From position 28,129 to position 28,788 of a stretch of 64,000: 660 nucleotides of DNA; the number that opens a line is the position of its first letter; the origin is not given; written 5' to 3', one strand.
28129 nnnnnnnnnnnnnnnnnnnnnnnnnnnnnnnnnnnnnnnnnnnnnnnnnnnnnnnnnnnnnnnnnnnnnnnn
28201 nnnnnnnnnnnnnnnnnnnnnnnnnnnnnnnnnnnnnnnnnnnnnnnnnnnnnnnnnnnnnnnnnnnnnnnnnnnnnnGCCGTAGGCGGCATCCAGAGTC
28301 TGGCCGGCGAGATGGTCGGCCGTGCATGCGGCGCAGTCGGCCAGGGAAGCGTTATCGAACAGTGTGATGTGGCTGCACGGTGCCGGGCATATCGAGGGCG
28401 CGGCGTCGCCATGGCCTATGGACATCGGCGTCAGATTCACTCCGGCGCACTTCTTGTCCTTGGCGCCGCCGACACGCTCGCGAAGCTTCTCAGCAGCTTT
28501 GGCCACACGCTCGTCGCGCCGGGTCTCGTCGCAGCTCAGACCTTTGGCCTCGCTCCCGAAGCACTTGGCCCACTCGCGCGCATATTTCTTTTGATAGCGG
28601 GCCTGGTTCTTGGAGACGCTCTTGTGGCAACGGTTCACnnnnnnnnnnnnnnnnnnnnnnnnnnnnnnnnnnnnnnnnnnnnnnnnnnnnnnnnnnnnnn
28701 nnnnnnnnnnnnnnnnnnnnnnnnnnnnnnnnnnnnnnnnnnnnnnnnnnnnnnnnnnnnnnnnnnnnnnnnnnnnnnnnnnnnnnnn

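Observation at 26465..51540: One Lys-rich, disulfide-framed helical module is reused in at least seven secreted proteins with unrelated catalytic parts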

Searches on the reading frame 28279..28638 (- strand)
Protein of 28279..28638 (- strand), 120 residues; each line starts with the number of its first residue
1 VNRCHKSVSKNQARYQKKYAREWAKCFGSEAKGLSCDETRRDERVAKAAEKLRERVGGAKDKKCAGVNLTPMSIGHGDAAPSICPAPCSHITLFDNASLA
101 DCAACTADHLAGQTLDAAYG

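Call 25: search_protein_representatives(alignment_id=A3)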
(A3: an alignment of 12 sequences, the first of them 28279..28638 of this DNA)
Query: 12 sequences, 103 profile positions. Proteins with E-value up to 0.001 (for the whole library): 627; up to 1e-10: 76; up to 1e-30: 1. The best 150 are listed.
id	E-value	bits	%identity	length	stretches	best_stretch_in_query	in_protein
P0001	1.6e-35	138.0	-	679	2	1-102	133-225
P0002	3.4e-27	111.3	-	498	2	3-103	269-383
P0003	1.2e-26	109.6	-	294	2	3-101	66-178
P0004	3.1e-25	105.0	-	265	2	3-103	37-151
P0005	1.1e-23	100.1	-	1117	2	4-102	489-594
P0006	4.4e-23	98.1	-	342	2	4-99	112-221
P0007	8.2e-22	94.0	-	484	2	2-99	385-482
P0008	3.2e-21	92.1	-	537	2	2-93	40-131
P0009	4.2e-20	88.5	-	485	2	1-102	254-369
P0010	8.7e-20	87.5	-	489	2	1-99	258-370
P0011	1.7e-19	86.6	-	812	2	3-103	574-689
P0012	2.2e-19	86.2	-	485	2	2-101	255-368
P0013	4.9e-19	85.1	-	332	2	5-101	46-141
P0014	5.9e-19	84.9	-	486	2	3-100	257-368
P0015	1.0e-18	84.1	-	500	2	4-97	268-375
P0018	3.4e-17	79.2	-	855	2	2-99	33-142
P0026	1.2e-15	74.2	-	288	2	1-103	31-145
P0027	1.4e-15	74.0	-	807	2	2-100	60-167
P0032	2.0e-14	70.3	-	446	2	2-101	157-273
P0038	1.1e-13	68.0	-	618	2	2-100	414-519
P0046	2.3e-12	63.7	-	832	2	1-97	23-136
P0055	1.8e-11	60.8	-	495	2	2-102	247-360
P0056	2.2e-11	60.5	-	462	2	2-99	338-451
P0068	6.1e-11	59.1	-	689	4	4-101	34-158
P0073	7.5e-11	58.8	-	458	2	3-102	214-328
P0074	7.7e-11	58.8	-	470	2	3-102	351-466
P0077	1.2e-10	58.2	-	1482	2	1-89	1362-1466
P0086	2.3e-10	57.2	-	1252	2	3-67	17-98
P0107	1.1e-09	55.1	-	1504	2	2-95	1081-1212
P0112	1.3e-09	54.9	-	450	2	2-89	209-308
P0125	2.6e-09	53.9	-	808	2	2-99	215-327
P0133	4.1e-09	53.2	-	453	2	1-102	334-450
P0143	7.9e-09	52.3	-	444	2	2-103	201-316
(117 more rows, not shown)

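Call 33: search_protein_families(library=pfam, alignment_id=A5, max_evalue=0.001)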
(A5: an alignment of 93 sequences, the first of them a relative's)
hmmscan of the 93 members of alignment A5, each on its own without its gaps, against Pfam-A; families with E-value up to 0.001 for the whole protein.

A. member 1, P0001 (679 aa): 1 family
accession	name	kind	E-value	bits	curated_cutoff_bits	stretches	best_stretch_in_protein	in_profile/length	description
PF03283.19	PAE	-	1.5e-12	47.8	26.6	1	271-426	39-189/355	Pectinacetylesterase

B. families by the number of members that match (of 93 scanned): 28 families (the first 25 are shown)
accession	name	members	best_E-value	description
PF13229.12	Beta_helix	9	2.2e-17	Right handed beta helix region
PF05048.19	NosD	8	4.5e-09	Periplasmic copper-binding protein (NosD)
PF15780.11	ASH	6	2.6e-06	Abnormal spindle-like microcephaly-assoc'd, ASPM-SPD-2-Hydin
PF10282.15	Lactonase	2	6.5e-30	Lactonase, 7-bladed beta-propeller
PF08450.18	SGL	2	5.8e-13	SMP-30/Gluconolactonase/LRE-like region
PF03283.19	PAE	2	1.5e-12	Pectinacetylesterase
PF04151.21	PPC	2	1.1e-08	Bacterial pre-peptidase C-terminal domain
PF13948.11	DUF4215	2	8.1e-05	Domain of unknown function (DUF4215)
PF24784.1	Temptin_C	2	0.00046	Temptin C-terminal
PF01436.27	NHL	1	2.6e-47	NHL repeat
PF13517.12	FG-GAP_3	1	4.3e-39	FG-GAP-like repeat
PF00089.32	Trypsin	1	5e-18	Trypsin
PF01839.29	FG-GAP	1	9.6e-16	FG-GAP repeat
PF06739.17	SBBP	1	2.8e-10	Beta-propeller repeat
PF25021.1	TEN_NHL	1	1.8e-09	Teneurin NHL domain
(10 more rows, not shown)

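Call 34: search_protein_families(library=pfam, alignment_id=A6, max_evalue=0.001)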
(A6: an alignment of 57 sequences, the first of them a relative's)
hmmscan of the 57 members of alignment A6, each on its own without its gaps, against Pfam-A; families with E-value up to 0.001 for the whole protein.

A. member 1, P0094 (748 aa): 0 families

B. families by the number of members that match (of 57 scanned): 12 families
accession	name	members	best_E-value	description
PF13229.12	Beta_helix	8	1.2e-24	Right handed beta helix region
PF05048.19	NosD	7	6.1e-11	Periplasmic copper-binding protein (NosD)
PF13948.11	DUF4215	6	2.8e-07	Domain of unknown function (DUF4215)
PF13620.12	CarboxypepD_reg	2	8.8e-06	Carboxypeptidase regulatory-like domain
PF15902.12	Sortilin-Vps10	1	1.8e-24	Sortilin, neurotensin receptor 3,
PF02012.26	BNR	1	4.5e-17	BNR/Asp-box repeat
PF00089.32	Trypsin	1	1.7e-16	Trypsin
PF14870.12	PSII_BNR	1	5.1e-12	Photosynthesis system II assembly factor YCF48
PF03283.19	PAE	1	2.9e-11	Pectinacetylesterase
PF04151.21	PPC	1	2.2e-08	Bacterial pre-peptidase C-terminal domain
PF13365.12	Trypsin_2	1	4e-08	Trypsin-like peptidase domain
PF02412.23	TSP_3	1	4.2e-05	Thrombospondin type 3 repeat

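Call 35: search_protein_families(library=ncbifam, alignment_id=A5, max_evalue=0.001)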
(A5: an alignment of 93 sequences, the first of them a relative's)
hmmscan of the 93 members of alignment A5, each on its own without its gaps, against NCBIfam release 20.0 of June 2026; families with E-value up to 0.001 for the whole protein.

A. member 1, P0001 (679 aa): 0 families

B. families by the number of members that match (of 93 scanned): 19 families
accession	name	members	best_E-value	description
NF012200.0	choice_anch_D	14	3.7e-10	choice-of-anchor D domain-containing protein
NF041762.1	diheme_GEGP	11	5.2e-07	GEGP motif-containing diheme protein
TIGR03805.1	beta_helix_1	9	2.2e-57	parallel beta-helix domain-containing protein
TIGR04247.1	NosD_copper_fam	9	4.6e-09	nitrous oxide reductase family maturation protein NosD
NF041895.1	choice_anch_V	4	1.5e-35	choice-of-anchor V domain-containing protein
NF041894.1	MXAN_6652_fam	4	2.8e-30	MXAN_6652 family MXYO-CTERM-anchored protein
TIGR03804.1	para_beta_helix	4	9.2e-10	parallel beta-helix repeat protein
TIGR02232.1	myxo_disulf_rpt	3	3.2e-09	cysteine-rich acidic repeat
NF050136.1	PGL_lacton_Staph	2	3.6e-10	6-phosphogluconolactonase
NF047638.1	throspo3_MtsC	2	3.1e-08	cell-cell cohesion MYXO-CTERM protein MtsC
NF008258.1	PRK11028.1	2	3.3e-08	6-phosphogluconolactonase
NF040886.1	cyt_C_like_Sec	2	4.2e-06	multiheme c-type cytochrome (seleno)protein ExtKL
NF045500.1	Omp28_seleno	2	4.9e-06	Omp28-related selenoprotein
NF035926.1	scyF_NHL_VPEP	1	1.2e-61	scytonemin biosynthesis PEP-CTERM protein ScyF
TIGR03866.1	PQQ_ABC_repeats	1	3.1e-07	PQQ-dependent catabolism-associated beta-propeller protein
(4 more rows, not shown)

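Call 41: find_encoding_contigs(protein=P0001, flank=2000, max_places=4)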
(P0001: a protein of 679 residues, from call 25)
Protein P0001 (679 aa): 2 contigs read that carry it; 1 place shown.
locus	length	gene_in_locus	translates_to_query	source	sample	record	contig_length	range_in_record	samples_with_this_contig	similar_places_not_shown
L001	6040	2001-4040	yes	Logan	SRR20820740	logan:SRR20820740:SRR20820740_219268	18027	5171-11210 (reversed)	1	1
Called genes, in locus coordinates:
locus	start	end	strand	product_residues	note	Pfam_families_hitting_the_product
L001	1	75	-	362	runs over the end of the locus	-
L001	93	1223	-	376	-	-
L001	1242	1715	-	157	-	-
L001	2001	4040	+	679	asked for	PF03283:PAE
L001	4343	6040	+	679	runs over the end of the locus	PF03283:PAE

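Call 68: search_protein_families(library=ncbifam, proteins=[P0073, P0074, P0112, P0125, P0133, P0143, P0056, P0055, P0038, P0077], max_evalue=0.001)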
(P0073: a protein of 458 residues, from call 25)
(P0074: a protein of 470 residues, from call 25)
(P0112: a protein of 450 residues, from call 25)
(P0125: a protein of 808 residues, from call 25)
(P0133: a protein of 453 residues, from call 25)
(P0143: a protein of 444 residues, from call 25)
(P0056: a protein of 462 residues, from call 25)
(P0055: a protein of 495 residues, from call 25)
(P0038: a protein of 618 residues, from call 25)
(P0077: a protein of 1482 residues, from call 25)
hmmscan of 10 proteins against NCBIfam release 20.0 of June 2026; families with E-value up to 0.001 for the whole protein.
P0073 (458 aa): 2 families
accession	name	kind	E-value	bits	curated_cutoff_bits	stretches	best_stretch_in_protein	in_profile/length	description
NF041895.1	choice_anch_V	domain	2.8e-28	98.8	42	1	19-169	3-148/150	choice-of-anchor V domain-containing protein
NF041894.1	MXAN_6652_fam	equivalog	4.9e-23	81.7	200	1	19-198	9-180/203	MXAN_6652 family MXYO-CTERM-anchored protein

P0074 (470 aa): 2 families
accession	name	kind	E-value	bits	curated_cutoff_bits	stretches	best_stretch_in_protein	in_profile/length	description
NF041895.1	choice_anch_V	domain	1.8e-28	99.5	42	1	24-156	19-149/150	choice-of-anchor V domain-containing protein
NF041894.1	MXAN_6652_fam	equivalog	2.3e-20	73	200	1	28-184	19-184/203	MXAN_6652 family MXYO-CTERM-anchored protein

P0112 (450 aa): 2 families
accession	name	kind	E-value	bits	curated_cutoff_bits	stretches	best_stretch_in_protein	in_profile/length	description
NF041895.1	choice_anch_V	domain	7.7e-26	90.9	42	1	18-169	2-148/150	choice-of-anchor V domain-containing protein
NF041894.1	MXAN_6652_fam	equivalog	3.7e-19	69.1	200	1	16-180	4-161/203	MXAN_6652 family MXYO-CTERM-anchored protein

P0125 (808 aa): 5 families
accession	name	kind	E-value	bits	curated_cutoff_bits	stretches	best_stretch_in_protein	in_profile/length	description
TIGR03805.1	beta_helix_1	subfamily_domain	1.2e-59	201.9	141.5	1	466-754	1-290/314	parallel beta-helix domain-containing protein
NF041895.1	choice_anch_V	domain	3.9e-31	108.1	42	1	19-170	4-148/150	choice-of-anchor V domain-containing protein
NF041894.1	MXAN_6652_fam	equivalog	6.1e-27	94.5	200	1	13-187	2-167/203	MXAN_6652 family MXYO-CTERM-anchored protein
TIGR04247.1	NosD_copper_fam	subfamily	5.3e-10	38.4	300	1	568-642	191-268/377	nitrous oxide reductase family maturation protein NosD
TIGR03804.1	para_beta_helix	repeat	2.2e-08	33.7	19.45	1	572-615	1-43/44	parallel beta-helix repeat protein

P0133 (453 aa): 2 families
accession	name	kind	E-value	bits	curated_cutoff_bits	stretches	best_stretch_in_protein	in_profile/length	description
NF041895.1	choice_anch_V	domain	4.8e-31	107.8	42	1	25-172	8-149/150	choice-of-anchor V domain-containing protein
NF041894.1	MXAN_6652_fam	equivalog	1.1e-24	87.1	200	1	14-182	3-161/203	MXAN_6652 family MXYO-CTERM-anchored protein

P0143 (444 aa): 2 families
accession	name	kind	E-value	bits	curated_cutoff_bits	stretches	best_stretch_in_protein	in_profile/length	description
NF047638.1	throspo3_MtsC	equivalog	3.4e-10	39.4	350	1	118-187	206-270/428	cell-cell cohesion MYXO-CTERM protein MtsC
NF045500.1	Omp28_seleno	equivalog_domain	4.7e-10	39.4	200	1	140-183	267-310/377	Omp28-related selenoprotein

P0056 (462 aa): 2 families
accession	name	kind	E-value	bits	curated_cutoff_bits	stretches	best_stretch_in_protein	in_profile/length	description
NF041895.1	choice_anch_V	domain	5.2e-34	117.4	42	1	20-172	2-149/150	choice-of-anchor V domain-containing protein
NF041894.1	MXAN_6652_fam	equivalog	1.1e-25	90.3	200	1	21-182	7-161/203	MXAN_6652 family MXYO-CTERM-anchored protein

P0055 (495 aa): 2 families
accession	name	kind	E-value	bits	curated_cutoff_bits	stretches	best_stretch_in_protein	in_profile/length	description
NF041895.1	choice_anch_V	domain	1.5e-35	122.4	42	1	26-178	2-149/150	choice-of-anchor V domain-containing protein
NF041894.1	MXAN_6652_fam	equivalog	2.8e-30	105.4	200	1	25-189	6-162/203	MXAN_6652 family MXYO-CTERM-anchored protein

P0038 (618 aa): 0 families

P0077 (1482 aa): 6 families
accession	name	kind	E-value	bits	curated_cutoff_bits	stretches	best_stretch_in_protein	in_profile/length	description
NF008258.1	PRK11028.1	equivalog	9e-08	31.6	370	1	659-755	120-213/330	6-phosphogluconolactonase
NF047638.1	throspo3_MtsC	equivalog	2.4e-07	30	350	1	1168-1219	216-267/428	cell-cell cohesion MYXO-CTERM protein MtsC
TIGR03866.1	PQQ_ABC_repeats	subfamily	3.1e-07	29.8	287.3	1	668-836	43-191/310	PQQ-dependent catabolism-associated beta-propeller protein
NF045500.1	Omp28_seleno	equivalog_domain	4.9e-06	26.1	200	1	1176-1219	267-310/377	Omp28-related selenoprotein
TIGR02276.1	beta_rpt_yvtn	repeat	2.9e-05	24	27.85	0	675-692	1-18/42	beta-propeller repeat protein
NF050136.1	PGL_lacton_Staph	exception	0.00031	19.9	500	0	669-756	243-326/341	6-phosphogluconolactonase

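Call 70: list_cluster_members(proteins=[P0013, P0018, P0027, P0032, P0038, P0046, P0068, P0077, P0086, P0107])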
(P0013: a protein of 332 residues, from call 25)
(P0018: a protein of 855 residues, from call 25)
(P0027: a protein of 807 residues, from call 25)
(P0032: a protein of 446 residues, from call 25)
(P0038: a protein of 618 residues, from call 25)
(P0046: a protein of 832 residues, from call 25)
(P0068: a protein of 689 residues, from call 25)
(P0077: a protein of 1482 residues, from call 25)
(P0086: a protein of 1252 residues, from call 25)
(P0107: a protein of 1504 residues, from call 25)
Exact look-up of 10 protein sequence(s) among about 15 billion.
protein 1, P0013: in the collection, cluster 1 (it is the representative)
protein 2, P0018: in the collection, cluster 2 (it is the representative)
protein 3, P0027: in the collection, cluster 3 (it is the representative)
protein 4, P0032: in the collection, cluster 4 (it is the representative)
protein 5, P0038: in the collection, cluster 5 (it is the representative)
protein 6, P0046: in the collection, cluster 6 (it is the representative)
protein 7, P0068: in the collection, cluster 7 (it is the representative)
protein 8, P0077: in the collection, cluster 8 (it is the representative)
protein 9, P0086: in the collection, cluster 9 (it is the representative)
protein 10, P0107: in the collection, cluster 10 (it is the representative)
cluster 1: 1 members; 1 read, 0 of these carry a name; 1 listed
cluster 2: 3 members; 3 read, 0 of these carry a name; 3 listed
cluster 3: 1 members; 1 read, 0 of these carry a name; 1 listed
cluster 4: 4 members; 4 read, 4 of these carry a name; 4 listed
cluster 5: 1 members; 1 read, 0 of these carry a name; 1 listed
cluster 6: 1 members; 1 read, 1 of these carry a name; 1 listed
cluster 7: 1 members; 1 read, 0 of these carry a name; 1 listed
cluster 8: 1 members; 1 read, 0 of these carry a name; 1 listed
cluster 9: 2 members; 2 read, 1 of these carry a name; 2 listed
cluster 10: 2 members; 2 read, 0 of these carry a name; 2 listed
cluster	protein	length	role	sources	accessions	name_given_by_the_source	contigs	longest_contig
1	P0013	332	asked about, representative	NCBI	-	-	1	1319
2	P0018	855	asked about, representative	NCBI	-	-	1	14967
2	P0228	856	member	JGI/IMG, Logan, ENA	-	-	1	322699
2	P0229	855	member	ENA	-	-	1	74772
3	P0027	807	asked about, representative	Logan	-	-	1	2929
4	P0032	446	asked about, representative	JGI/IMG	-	cysteine-rich repeat protein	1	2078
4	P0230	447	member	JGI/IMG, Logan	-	cysteine-rich repeat protein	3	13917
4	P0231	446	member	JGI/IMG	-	cysteine-rich repeat protein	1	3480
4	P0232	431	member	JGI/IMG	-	cysteine-rich repeat protein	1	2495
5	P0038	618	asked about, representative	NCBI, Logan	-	-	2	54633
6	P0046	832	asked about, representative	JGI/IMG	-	hypothetical protein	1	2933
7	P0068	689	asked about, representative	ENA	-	-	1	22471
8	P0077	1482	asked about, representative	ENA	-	-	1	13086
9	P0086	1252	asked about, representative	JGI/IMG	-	hypothetical protein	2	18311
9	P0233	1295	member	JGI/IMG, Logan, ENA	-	-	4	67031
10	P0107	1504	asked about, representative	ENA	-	-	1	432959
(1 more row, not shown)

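Call 73: find_homologous_proteins(query=A9, max_evalue=0.000001)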
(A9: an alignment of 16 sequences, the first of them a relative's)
Query A9 (16 sequences) (288 aa, profile of the alignment): 5 proteins with E <= 0.000001 among 8000 candidates.
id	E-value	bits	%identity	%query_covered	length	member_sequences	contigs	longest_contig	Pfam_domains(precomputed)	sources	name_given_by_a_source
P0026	7.1e-76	273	100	100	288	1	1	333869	-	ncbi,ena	-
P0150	1.5e-45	174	31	32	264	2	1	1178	-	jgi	-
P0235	9.2e-22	96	63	36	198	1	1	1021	-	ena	-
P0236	3.2e-17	81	28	30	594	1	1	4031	-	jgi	jgi:hypothetical protein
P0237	1.8e-7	49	35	31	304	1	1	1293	-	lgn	-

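Call 74: find_encoding_contigs(protein=P0026, flank=10000, max_places=2)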
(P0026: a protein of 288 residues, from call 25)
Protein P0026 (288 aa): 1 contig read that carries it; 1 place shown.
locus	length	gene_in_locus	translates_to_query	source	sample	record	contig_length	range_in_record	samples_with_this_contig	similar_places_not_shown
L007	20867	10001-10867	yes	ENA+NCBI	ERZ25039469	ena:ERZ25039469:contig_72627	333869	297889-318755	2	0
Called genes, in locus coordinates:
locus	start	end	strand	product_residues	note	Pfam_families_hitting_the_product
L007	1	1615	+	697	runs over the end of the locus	PF01138:RNase_PH, PF03725:RNase_PH_C, PF03726:PNPase, PF01138:RNase_PH, PF00013:KH_1, PF00575:S1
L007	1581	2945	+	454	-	PF00675:Peptidase_M16, PF05193:Peptidase_M16_C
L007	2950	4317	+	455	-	PF00206:Lyase_1, PF10397:ADSL_C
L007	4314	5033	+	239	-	PF01259:SAICAR_synt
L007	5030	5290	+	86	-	PF02700:PurS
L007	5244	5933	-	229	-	-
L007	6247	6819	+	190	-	PF00586:AIRS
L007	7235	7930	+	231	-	PF00586:AIRS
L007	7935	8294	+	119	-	PF02769:AIRS_C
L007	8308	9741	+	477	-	PF13230:GATase_4 (weak), PF13522:GATase_6, PF13537:GATase_7, PF00156:Pribosyltran (weak)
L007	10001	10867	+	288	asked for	-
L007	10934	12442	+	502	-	-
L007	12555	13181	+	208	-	-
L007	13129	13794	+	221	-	PF03283:PAE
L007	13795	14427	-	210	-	-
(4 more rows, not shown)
